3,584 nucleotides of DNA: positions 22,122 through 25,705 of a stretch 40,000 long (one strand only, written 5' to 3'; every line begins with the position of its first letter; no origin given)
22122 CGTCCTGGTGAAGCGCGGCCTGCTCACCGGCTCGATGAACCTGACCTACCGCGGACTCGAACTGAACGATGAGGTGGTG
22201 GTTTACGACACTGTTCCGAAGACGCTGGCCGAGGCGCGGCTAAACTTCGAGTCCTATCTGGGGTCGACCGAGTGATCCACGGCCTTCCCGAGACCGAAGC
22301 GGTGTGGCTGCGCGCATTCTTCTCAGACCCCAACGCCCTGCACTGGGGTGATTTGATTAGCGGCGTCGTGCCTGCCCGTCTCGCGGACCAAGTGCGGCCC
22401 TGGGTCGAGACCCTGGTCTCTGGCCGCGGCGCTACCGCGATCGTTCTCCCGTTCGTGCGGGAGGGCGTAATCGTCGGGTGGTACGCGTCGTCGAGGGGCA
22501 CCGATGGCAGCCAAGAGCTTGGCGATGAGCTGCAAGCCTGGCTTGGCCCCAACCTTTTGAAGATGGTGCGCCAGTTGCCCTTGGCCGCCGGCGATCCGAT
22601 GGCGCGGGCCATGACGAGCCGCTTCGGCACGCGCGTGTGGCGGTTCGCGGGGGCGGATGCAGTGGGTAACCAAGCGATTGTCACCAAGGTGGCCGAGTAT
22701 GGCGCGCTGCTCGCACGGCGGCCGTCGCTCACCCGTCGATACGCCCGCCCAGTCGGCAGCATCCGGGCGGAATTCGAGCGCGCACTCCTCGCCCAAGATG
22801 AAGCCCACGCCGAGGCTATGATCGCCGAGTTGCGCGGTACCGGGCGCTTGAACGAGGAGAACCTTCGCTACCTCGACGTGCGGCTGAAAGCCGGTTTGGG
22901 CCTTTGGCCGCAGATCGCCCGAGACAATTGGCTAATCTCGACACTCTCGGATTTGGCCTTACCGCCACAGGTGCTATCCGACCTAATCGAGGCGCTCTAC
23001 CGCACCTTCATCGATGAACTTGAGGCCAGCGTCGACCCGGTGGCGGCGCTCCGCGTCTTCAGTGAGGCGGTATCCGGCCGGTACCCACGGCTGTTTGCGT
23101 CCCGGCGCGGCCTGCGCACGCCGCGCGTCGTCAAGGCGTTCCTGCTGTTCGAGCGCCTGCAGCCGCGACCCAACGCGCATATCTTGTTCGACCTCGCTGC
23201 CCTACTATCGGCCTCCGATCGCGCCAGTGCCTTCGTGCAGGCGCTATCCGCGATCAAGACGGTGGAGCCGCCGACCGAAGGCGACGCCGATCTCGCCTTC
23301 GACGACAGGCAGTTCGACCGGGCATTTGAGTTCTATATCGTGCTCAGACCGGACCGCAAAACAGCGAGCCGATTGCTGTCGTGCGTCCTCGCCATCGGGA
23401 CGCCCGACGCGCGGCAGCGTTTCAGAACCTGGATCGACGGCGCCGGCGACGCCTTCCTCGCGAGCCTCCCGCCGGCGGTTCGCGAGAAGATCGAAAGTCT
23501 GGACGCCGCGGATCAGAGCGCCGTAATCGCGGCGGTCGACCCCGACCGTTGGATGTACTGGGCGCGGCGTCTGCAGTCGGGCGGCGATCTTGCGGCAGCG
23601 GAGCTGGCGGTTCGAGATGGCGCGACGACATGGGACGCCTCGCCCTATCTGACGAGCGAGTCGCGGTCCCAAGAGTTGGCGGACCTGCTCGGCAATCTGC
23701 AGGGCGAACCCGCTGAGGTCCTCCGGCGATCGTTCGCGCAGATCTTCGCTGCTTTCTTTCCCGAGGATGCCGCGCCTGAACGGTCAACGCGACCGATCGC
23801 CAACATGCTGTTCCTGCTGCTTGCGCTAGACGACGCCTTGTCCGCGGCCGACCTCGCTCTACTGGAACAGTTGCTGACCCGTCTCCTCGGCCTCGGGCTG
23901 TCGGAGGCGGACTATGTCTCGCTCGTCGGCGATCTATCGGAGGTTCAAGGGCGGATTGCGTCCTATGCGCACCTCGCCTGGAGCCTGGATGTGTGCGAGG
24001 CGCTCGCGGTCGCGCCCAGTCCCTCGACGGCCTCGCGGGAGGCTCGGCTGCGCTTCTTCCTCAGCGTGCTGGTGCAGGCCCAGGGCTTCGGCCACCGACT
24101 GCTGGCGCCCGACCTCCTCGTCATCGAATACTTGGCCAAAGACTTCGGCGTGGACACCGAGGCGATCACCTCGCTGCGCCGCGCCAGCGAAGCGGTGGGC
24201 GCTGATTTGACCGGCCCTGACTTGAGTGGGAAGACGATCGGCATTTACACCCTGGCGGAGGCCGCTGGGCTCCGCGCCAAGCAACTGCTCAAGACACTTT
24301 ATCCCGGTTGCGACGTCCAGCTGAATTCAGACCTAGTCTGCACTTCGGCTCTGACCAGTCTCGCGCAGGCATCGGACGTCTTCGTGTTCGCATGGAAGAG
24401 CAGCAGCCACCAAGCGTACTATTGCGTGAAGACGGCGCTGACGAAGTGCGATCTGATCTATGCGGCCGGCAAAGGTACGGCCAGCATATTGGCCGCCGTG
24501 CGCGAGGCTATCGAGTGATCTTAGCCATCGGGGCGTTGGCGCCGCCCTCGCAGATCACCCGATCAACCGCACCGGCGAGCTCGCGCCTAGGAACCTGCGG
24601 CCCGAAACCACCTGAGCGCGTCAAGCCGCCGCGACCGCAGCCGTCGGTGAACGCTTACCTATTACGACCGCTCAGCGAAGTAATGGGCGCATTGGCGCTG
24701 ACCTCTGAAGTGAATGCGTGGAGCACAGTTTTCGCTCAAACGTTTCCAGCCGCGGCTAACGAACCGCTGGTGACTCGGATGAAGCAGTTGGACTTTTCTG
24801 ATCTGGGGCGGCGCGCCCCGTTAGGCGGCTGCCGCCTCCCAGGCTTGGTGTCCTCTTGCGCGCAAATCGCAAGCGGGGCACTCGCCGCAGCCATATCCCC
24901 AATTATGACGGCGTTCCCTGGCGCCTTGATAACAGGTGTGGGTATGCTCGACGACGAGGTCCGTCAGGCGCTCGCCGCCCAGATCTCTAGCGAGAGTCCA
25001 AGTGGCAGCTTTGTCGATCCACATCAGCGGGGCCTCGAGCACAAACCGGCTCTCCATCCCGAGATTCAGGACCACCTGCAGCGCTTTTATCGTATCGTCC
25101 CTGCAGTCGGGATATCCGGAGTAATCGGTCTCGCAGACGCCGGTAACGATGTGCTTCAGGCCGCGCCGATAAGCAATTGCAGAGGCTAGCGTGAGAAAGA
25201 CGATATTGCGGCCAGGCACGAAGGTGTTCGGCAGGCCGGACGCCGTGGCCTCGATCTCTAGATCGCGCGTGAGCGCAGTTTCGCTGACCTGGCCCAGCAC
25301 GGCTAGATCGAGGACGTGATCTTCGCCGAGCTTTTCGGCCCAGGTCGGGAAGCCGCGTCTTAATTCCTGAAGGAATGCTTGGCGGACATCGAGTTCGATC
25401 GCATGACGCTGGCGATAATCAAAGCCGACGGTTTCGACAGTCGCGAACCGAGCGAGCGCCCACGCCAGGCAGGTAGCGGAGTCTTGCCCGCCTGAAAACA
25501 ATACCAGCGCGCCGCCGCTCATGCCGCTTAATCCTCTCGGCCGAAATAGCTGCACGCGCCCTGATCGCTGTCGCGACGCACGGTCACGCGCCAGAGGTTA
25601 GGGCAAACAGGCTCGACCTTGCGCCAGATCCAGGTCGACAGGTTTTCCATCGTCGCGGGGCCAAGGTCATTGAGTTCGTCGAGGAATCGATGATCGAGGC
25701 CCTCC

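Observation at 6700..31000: Complete Dpd-type 7-deazaguanine DNA modification/restriction system carried as island cargo in two convergent operons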

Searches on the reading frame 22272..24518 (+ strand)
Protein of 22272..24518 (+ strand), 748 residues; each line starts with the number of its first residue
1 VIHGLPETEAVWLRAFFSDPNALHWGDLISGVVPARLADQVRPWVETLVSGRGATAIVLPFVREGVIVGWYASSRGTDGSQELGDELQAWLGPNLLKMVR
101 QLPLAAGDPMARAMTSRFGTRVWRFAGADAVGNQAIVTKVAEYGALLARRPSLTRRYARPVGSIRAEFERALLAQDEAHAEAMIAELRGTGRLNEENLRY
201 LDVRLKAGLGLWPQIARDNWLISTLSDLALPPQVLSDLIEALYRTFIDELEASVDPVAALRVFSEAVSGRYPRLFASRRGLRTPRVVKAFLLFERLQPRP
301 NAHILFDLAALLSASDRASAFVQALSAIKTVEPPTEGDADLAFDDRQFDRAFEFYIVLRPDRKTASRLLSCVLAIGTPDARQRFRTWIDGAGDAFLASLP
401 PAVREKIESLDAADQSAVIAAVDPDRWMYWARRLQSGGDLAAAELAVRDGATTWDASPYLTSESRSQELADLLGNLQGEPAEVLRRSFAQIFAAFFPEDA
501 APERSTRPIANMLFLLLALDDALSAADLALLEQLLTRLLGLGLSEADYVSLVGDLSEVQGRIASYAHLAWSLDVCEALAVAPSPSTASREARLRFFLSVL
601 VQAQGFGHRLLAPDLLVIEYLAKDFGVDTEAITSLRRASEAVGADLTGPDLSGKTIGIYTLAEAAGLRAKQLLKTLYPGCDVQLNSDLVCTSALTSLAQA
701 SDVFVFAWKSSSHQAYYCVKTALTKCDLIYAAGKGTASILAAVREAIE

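Call 3: search_protein_families(library=ncbifam, proteins=[window:22272-24518:+])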
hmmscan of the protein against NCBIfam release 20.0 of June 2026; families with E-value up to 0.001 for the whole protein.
window:22272-24518:+ (748 aa): 1 family
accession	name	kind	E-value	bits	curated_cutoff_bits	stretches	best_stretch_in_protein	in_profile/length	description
NF041061.1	DpdD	equivalog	3.5e-160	535.2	300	1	13-742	1-704/704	protein DpdD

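Call 14: search_protein_families(library=pfam, max_evalue=0.001, proteins=[window:22272-24518:+])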
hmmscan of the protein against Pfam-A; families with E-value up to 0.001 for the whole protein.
window:22272-24518:+ (748 aa): 0 families

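Call 57: search_protein_families(library=padloc, max_evalue=0.00001, proteins=[window:22272-24518:+])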
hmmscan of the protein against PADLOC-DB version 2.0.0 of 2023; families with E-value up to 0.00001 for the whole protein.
window:22272-24518:+ (748 aa): 12 families
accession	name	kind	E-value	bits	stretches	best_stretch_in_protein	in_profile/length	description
PDLC02836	DpdD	-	1.1e-70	237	1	11-746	8-748/753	DpdD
PDLC02835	DpdD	-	4.4e-52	175.3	1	15-746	16-762/764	DpdD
PDLC02826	DpdD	-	2.4e-44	149.7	2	514-747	498-727/729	DpdD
PDLC02839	DpdD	-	4.6e-44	149.2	1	11-747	9-669/676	DpdD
PDLC02824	DpdD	-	4.2e-42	142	2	55-332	63-337/753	DpdD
PDLC02833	DpdD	-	1.2e-40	137.7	2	10-292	11-290/773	DpdD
PDLC02834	DpdD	-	2.7e-28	96.8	2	411-744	379-705/712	DpdD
PDLC02832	DpdD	-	1.8e-26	90.7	1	617-747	605-732/733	DpdD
PDLC02837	DpdD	-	1.6e-23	81.4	1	649-747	51-147/148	DpdD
PDLC02825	DpdD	-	1.4e-22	78.2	2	506-744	476-706/714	DpdD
PDLC02831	DpdD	-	5.4e-17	59.4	1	512-742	527-749/755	DpdD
PDLC02829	DpdD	-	6.4e-15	52.9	1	16-743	12-707/714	DpdD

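Call 61: find_homologous_proteins(query=window:22272-24518:+, max_evalue=1e-10)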
Query window:22272-24518:+ (748 aa): 246 proteins with E <= 1e-10 among 8000 candidates; the best 120 are listed.
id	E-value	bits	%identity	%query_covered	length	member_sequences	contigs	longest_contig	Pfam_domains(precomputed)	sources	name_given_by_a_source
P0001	0.0e+0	1498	92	100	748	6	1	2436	PF28109.1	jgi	jgi:hypothetical protein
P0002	0.0e+0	1444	89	100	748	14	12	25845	PF28109.1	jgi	jgi:hypothetical protein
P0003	0.0e+0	1216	90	83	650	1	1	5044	PF28109.1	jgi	jgi:hypothetical protein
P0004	4.0e-283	960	61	99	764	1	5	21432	PF28109.1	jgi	jgi:hypothetical protein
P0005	4.8e-282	956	60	100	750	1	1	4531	PF28109.1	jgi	jgi:hypothetical protein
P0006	4.6e-281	953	60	100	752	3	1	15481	PF28109.1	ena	-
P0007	5.7e-275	933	59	100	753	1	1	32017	PF28109.1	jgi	jgi:hypothetical protein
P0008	9.7e-268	909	58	100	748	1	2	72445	PF28109.1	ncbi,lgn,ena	-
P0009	1.4e-265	902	58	100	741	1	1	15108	PF28109.1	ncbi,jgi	jgi:hypothetical protein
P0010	5.4e-260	883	57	100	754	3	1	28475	PF28109.1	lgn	-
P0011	1.5e-259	882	57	100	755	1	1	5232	PF28109.1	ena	-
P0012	4.7e-257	874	55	100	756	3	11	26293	PF28109.1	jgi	-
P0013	7.0e-257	873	55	100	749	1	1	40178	PF28109.1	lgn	-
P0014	8.5e-257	873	55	100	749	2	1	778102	PF28109.1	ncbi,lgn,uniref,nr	ncbi:hypothetical protein GGD66_002442 [Bradyrhizobium sp. CIR48]|uniref:protein DpdD n=1 Tax=Bradyr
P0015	1.1e-256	872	56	100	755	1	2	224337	PF28109.1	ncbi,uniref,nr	ncbi:protein DpdD [Microvirga aerophila]|uniref:Uncharacterized protein n=1 Tax=Microvirga aerophila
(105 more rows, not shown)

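Call 72: predict_structure(alignment_id=A2)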
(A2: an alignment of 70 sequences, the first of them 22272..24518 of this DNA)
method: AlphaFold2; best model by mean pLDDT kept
length: 748 residues; sequences in the alignment: 70
mean_pLDDT: 85.0   pTM: 0.47
mean pLDDT of the five models: 85.0, 84.7, 84.2, 82.6, 81.0
residues with pLDDT >= 90: 265; 70-90: 419; 50-70: 52; < 50: 12
segments of 3 or more residues with pLDDT < 50: 414-422
pLDDT, mean of each block of 10 residues (from residue 1): 75 92 90 88 84 77 91 77 84 83 77 88 89 89 82 59 80 78 86 81 87 89 85 90 94 91 94 83 89 91 90 90 86 84 87 91 91 82 89 87 81 43 74 86 83 83 92 90 89 81 87 91 82 90 89 94 89 93 89 94 86 88 86 75 59 92 88 90 85 89 82 74 88 88 86
secondary structure, 60 per line:
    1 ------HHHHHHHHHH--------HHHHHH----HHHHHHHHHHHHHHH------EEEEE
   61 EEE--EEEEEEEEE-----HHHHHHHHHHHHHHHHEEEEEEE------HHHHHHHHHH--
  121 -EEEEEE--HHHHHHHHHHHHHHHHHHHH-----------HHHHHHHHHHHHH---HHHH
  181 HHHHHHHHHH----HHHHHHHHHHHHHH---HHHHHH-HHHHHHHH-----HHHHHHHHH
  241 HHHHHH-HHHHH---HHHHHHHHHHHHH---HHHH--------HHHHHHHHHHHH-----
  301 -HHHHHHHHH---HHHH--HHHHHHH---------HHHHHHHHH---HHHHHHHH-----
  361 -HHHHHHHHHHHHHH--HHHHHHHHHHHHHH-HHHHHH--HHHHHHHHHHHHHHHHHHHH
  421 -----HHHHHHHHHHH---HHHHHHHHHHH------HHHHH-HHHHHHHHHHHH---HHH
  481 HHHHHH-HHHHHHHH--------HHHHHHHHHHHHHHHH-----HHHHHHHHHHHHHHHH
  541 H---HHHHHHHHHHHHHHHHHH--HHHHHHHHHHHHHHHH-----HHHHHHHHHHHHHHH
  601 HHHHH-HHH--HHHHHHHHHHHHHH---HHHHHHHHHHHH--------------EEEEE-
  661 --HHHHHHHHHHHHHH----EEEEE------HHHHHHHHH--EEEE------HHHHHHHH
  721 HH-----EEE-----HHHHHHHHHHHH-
elements in order (helices of 4 or more, strands of 3 or more residues): H7-16 H25-30 H35-49 E56-63 E66-74 H80-95 E96-102 H109-118 E122-127 H130-149 H161-173 H177-190 H195-208 H212-217 H219-226 H232-246 H248-252 H256-268 H272-275 H284-295 H302-310 H314-317 H320-326 H336-344 H348-355 H362-375 H378-391 H393-398 H401-420 H426-436 H440-450 H457-461 H463-474 H478-486 H488-495 H504-519 H525-541 H545-562 H565-580 H586-605 H612-625 H629-640 E655-659 H663-676 E681-685 H692-700 E703-706 H713-722 E728-730 H736-747

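Call 76: fold_search(model_id=the predicted structure, library=pdb)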
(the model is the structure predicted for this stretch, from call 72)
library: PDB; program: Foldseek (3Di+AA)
matches with E <= 10: 1022; with E <= 0.001: 0
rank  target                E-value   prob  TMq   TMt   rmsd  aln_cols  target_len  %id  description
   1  7y4i_B                1.2e-03  0.97  0.14  0.14  33.2       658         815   10  Crystal structure of SPINDLY in complex with GDP (released 2022-12-07)
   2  8ga7                  1.4e-03  0.63  0.08  0.10  27.7       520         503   15  Geometrically programmable nanomaterial construction using regularized protein building blocks (released 2024-03-13)
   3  5g04_K                1.8e-03  0.97  0.12  0.17  28.1       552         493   13  Structure of the human APC-Cdc20-Hsl1 complex (released 2016-05-25)
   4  8qca_B                1.9e-03  0.97  0.15  0.15  23.3       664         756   11  CryoEM structure of a S. Cerevisiae Ski2387 complex in the closed state bound to RNA (released 2023-11-15)
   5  4ui9_K                1.9e-03  0.96  0.12  0.17  28.2       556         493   12  Atomic structure of the human Anaphase-Promoting Complex (released 2015-06-17)
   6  9d01                  4.2e-03  0.47  0.08  0.12  27.3       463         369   16  Crystal Structure of a-iTHR-201 (released 2025-12-10)
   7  3zjy_E                4.7e-03  0.80  0.15  0.14  25.6       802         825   12  Crystal Structure of Importin 13 - RanGTP - eIF1A complex (released 2013-04-10)
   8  7y4i_A                4.9e-03  0.60  0.11  0.10  28.5       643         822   11  Crystal structure of SPINDLY in complex with GDP (released 2022-12-07)
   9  8dtg_A                5.5e-03  0.54  0.11  0.10  33.0       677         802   12  Cryo-EM structure of Arabidopsis SPY alternative conformation 1 (released 2023-03-08)
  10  5dse_C                6.0e-03  0.77  0.11  0.12  28.1       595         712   12  Crystal Structure of the TTC7B/Hyccin Complex (released 2015-12-02)
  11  2xwu_B                6.2e-03  0.72  0.15  0.13  28.7       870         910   12  CRYSTAL STRUCTURE OF IMPORTIN 13 - UBC9 COMPLEX (released 2010-12-29)
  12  9duo_D                7.3e-03  0.99  0.21  0.28  16.6       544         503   16  Human PELP1-WDR18 complex (released 2025-04-30)
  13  8dtg_B                7.3e-03  0.85  0.12  0.12  26.0       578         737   10  Cryo-EM structure of Arabidopsis SPY alternative conformation 1 (released 2023-03-08)
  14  9hqv_Ym               8.2e-03  0.87  0.14  0.18  16.4       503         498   15  Cryo-EM structure of the small subunit of the mitochondrial ribosome from Toxoplasma gondii (released 2025-06-11)
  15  9n74_SP               8.5e-03  0.84  0.15  0.06  29.9       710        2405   11  SSU processome maturation and disassembly, State H (released 2025-10-29)
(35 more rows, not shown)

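Call 82: search_solved_structures(query=A2, max_evalue=1)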
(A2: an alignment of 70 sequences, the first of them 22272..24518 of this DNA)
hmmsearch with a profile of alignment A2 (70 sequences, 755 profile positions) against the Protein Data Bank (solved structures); distinct sequences matched with E-value up to 1: 0.

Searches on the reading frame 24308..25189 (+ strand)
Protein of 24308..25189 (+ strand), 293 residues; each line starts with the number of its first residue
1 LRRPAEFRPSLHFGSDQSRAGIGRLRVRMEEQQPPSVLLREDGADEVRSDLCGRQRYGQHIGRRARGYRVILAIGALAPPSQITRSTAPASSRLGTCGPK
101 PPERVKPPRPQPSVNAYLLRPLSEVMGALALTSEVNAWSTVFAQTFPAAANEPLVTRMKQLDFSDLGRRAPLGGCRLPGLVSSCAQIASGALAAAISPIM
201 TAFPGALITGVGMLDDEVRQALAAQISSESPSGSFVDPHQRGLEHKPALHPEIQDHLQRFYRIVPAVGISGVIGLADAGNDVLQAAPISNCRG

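Call 5: search_protein_families(library=pfam, max_evalue=0.01, proteins=[window:24308-25189:+])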
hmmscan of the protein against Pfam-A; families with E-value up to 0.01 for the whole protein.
window:24308-25189:+ (293 aa): 0 families

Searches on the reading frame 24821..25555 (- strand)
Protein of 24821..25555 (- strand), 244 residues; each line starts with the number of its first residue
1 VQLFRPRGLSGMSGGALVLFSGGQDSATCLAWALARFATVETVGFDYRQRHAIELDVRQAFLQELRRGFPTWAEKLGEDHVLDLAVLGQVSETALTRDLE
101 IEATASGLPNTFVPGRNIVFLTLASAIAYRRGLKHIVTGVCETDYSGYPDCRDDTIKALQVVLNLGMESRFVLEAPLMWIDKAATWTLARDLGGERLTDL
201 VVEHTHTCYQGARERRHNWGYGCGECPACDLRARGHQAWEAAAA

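Call 4: search_protein_families(library=ncbifam, proteins=[window:24821-25555:-])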
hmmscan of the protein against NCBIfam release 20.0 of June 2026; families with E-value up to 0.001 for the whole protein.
window:24821-25555:- (244 aa): 3 families
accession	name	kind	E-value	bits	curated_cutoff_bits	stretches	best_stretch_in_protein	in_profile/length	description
NF008317.0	PRK11106.1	equivalog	1.1e-67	227.7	378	1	16-240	4-214/231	7-cyano-7-deazaguanine synthase QueC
TIGR00364.1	TIGR00364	equivalog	2.2e-61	206.9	150.3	1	16-232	1-201/201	7-cyano-7-deazaguanine synthase QueC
TIGR00342.1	TIGR00342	equivalog_domain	0.00022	20.4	264.5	0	11-198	170-333/373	tRNA uracil 4-sulfurtransferase ThiI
